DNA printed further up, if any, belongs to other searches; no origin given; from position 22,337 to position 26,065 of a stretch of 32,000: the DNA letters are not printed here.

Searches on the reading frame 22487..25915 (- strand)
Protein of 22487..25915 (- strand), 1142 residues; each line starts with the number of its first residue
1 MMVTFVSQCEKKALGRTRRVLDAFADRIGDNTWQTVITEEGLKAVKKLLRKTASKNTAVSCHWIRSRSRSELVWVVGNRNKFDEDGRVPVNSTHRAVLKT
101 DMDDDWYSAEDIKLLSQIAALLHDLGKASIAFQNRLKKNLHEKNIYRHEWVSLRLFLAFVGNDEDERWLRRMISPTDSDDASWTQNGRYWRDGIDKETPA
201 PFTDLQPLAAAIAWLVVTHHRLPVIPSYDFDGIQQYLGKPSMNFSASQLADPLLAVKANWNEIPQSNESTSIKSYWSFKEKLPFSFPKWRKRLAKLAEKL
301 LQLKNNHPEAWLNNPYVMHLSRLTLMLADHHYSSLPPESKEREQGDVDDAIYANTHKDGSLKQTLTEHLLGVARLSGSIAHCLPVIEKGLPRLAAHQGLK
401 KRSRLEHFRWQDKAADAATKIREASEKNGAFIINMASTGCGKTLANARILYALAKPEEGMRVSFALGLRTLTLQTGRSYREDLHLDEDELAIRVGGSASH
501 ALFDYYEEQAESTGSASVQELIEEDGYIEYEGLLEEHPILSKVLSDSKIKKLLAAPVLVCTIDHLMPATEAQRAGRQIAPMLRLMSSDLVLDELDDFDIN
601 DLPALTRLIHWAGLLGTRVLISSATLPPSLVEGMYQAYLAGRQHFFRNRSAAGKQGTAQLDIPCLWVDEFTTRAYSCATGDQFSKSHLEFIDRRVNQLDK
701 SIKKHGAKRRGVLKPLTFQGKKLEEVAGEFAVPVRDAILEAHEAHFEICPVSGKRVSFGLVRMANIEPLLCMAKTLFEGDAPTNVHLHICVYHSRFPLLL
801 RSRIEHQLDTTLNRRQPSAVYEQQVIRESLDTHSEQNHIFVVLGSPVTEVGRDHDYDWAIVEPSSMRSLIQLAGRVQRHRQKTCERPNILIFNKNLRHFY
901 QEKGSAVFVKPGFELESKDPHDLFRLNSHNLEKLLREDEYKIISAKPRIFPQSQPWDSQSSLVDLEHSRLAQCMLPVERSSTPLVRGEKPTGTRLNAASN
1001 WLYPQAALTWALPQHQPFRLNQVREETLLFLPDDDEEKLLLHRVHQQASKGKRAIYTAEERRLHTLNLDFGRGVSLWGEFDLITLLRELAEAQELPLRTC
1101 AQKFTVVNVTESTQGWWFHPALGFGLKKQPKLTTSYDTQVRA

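Call 29: search_protein_families(library=pfam, proteins=[window:22487-25915:-], max_evalue=0.001)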
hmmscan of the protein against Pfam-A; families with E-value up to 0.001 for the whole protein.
window:22487-25915:- (1142 aa): 5 families
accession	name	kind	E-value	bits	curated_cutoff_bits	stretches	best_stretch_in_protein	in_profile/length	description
PF21384.2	Cas3_I-F_Cas2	-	4.6e-40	136.1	27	1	1-79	1-79/79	CRISPR-associated nuclease/helicase Cas3, I-F/YPEST, Cas2 domain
PF22590.2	Cas3-like_C_2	-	6.5e-25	87.9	27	1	757-881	3-106/106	CRISPR-associated nuclease/helicase Cas3, C-terminal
PF21802.2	Cas3-like_C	-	4.6e-14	52.7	27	1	1031-1124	2-94/96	CRISPR-associated Cas3 subtype I-F/YPEST-like, C-terminal domain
PF00270.35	DEAD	-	5.5e-05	23.4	26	0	429-496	14-82/167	DEAD/DEAH box helicase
PF18019.7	Cas3_HD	-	0.00038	21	23.1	1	99-223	39-132/207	Cas3, HD domain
